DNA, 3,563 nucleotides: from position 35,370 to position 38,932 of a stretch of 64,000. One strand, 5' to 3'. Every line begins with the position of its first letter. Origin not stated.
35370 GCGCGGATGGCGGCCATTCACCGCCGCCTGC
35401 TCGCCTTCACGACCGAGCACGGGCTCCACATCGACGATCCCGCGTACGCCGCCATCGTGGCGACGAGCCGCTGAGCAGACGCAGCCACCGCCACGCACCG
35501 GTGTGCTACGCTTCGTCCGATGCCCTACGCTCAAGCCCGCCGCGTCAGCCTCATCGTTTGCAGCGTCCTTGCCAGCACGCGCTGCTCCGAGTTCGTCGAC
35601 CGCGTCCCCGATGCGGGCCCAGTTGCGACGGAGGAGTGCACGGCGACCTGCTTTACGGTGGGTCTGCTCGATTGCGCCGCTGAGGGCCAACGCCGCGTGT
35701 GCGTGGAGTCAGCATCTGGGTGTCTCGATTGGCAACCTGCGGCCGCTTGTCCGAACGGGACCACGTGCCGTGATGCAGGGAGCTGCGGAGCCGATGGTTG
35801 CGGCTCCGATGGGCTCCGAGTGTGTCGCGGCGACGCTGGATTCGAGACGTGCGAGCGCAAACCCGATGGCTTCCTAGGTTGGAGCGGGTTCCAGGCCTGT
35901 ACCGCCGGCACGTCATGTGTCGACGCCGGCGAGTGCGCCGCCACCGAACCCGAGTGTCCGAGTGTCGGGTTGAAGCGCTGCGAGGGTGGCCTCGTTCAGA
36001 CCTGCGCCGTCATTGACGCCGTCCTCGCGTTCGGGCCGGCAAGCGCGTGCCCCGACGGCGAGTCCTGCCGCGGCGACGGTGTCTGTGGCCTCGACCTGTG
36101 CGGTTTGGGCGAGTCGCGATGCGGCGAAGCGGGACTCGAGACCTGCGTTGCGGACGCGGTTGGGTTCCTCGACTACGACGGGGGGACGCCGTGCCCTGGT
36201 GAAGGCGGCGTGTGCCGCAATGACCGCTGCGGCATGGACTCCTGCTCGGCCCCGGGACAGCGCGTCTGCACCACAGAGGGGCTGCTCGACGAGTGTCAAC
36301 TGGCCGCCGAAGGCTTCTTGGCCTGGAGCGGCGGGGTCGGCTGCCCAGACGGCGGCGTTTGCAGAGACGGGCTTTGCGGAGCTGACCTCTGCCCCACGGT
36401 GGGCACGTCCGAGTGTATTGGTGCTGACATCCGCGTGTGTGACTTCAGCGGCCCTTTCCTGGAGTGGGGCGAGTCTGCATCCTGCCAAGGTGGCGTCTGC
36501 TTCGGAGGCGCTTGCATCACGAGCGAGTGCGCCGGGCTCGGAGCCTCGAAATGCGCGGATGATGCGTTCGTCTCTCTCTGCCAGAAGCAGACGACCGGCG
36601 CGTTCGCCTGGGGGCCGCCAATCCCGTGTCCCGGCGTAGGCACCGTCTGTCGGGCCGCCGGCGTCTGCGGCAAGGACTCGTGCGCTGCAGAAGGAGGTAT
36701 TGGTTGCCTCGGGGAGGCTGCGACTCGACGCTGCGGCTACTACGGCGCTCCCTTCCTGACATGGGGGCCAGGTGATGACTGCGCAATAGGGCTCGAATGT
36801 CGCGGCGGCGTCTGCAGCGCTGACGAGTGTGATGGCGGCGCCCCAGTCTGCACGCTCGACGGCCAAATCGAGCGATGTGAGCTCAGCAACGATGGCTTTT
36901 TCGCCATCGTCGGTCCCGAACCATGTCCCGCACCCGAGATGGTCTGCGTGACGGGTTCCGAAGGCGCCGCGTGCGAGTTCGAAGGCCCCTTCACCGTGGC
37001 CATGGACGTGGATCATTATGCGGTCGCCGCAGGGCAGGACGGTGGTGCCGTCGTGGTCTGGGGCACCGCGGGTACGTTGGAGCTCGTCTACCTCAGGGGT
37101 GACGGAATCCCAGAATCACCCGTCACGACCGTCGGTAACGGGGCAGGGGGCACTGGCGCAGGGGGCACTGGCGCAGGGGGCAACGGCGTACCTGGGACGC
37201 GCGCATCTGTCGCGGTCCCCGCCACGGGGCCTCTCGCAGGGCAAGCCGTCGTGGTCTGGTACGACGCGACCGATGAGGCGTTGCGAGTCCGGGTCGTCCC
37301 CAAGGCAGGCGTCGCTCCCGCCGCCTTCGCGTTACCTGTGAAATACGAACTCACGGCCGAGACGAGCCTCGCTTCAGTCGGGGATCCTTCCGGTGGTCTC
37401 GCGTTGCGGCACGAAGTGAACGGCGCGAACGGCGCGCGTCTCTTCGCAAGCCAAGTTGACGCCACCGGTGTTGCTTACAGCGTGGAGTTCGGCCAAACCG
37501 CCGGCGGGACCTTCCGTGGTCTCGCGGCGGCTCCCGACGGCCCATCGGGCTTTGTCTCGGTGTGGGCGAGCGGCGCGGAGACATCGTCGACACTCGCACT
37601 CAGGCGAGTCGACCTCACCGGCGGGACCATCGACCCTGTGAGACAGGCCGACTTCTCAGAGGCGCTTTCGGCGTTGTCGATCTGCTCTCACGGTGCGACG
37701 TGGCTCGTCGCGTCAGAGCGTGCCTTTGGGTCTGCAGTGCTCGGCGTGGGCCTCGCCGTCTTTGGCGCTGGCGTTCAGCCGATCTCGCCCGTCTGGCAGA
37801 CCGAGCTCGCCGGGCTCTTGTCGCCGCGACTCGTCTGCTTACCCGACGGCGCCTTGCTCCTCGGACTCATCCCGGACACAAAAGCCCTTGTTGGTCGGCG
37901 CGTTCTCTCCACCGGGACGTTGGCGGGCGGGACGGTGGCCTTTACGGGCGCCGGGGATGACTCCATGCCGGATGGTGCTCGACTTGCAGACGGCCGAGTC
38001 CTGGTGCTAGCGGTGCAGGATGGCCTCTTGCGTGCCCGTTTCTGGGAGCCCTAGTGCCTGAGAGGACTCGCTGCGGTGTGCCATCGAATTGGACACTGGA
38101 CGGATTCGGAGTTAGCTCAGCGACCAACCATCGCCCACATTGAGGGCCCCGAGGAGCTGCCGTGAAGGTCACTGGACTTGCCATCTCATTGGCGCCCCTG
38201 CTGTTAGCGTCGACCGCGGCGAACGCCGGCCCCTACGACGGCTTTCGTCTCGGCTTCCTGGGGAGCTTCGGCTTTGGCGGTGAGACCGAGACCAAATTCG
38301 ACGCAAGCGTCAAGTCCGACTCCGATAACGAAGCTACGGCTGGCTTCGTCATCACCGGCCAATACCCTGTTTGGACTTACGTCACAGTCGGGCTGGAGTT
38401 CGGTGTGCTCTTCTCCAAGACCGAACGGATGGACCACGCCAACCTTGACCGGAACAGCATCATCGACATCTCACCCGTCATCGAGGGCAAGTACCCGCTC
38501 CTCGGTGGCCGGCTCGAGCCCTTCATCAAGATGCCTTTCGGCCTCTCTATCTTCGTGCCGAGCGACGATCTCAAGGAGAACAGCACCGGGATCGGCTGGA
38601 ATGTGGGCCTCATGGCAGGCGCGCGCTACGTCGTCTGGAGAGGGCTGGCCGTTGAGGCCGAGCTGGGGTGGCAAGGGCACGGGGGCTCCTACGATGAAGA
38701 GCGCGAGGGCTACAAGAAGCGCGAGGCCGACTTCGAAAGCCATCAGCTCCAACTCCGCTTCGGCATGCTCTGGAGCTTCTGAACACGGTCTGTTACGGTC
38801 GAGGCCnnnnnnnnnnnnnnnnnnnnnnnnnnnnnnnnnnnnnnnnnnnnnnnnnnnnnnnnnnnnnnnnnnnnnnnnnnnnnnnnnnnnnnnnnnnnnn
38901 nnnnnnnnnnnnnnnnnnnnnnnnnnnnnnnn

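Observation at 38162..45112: Putative four-gene surface module: small OMP barrel - PilZ receptor - TSP3-repeat lipoprotein - TPR lipoprotein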

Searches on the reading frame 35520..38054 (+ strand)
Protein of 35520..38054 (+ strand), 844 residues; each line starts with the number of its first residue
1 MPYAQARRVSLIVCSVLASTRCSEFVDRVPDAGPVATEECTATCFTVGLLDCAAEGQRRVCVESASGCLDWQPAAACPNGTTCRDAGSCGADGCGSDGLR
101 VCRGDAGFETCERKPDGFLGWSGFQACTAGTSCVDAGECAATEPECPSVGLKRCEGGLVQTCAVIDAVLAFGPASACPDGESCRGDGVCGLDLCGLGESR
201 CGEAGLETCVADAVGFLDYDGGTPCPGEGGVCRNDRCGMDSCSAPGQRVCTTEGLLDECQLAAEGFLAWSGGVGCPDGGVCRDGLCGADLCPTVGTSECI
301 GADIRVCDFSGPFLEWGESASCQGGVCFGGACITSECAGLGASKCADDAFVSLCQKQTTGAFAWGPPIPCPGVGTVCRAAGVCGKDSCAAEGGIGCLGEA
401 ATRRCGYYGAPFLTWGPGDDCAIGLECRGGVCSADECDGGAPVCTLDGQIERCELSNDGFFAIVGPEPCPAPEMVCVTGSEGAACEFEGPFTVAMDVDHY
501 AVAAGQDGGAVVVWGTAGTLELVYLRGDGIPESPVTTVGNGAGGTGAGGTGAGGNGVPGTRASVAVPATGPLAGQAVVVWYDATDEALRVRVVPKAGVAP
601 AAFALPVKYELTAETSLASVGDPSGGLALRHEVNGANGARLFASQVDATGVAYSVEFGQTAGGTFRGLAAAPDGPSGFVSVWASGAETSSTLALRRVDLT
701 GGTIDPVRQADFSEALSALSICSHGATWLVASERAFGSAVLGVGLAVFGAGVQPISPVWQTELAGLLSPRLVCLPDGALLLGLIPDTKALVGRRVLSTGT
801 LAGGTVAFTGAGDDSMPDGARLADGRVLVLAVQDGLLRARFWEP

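Call 7: search_protein_families(library=pfam, proteins=[window:35520-38054:+], max_evalue=0.01)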
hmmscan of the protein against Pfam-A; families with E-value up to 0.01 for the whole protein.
window:35520-38054:+ (844 aa): 0 families

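Call 47: search_protein_families(library=ncbifam, proteins=[window:35520-38054:+], max_evalue=0.01)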
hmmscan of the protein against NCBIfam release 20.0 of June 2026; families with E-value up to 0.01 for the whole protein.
window:35520-38054:+ (844 aa): 0 families

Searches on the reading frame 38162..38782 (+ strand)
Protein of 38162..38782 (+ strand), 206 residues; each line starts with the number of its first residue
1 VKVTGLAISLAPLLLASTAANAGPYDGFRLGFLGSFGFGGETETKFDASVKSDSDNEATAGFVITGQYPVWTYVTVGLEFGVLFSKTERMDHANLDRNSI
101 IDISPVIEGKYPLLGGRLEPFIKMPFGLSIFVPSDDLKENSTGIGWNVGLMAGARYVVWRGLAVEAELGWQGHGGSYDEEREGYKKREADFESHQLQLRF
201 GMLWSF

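Call 7: search_protein_families(library=pfam, proteins=[window:38162-38782:+], max_evalue=0.01)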
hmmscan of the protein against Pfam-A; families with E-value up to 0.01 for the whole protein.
window:38162-38782:+ (206 aa): 1 family
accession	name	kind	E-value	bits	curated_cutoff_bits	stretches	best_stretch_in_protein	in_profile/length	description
PF13505.12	OMP_b-brl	-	1.5e-07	32.2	28.7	1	10-169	3-151/175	Outer membrane protein beta-barrel domain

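Call 47: search_protein_families(library=ncbifam, proteins=[window:38162-38782:+], max_evalue=0.01)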
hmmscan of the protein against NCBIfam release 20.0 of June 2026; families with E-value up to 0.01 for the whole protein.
window:38162-38782:+ (206 aa): 0 families

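Call 69: find_related_loci(query=A4, collection=metagenome_contigs, flank=6000)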
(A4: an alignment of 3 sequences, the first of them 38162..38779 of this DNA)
Query A4 (206 aa) in metagenome_contigs; peptide patterns used: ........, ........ (x = any residue, [..] = any of these).
600 stretches matched a pattern, but none encodes a relative of the query by tblastn (E <= 1e-3).

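Call 82: search_solved_structures(query=window:38162-38779:+, max_evalue=1)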
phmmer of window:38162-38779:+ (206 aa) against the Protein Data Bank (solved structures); distinct sequences matched with E-value up to 1: 0.
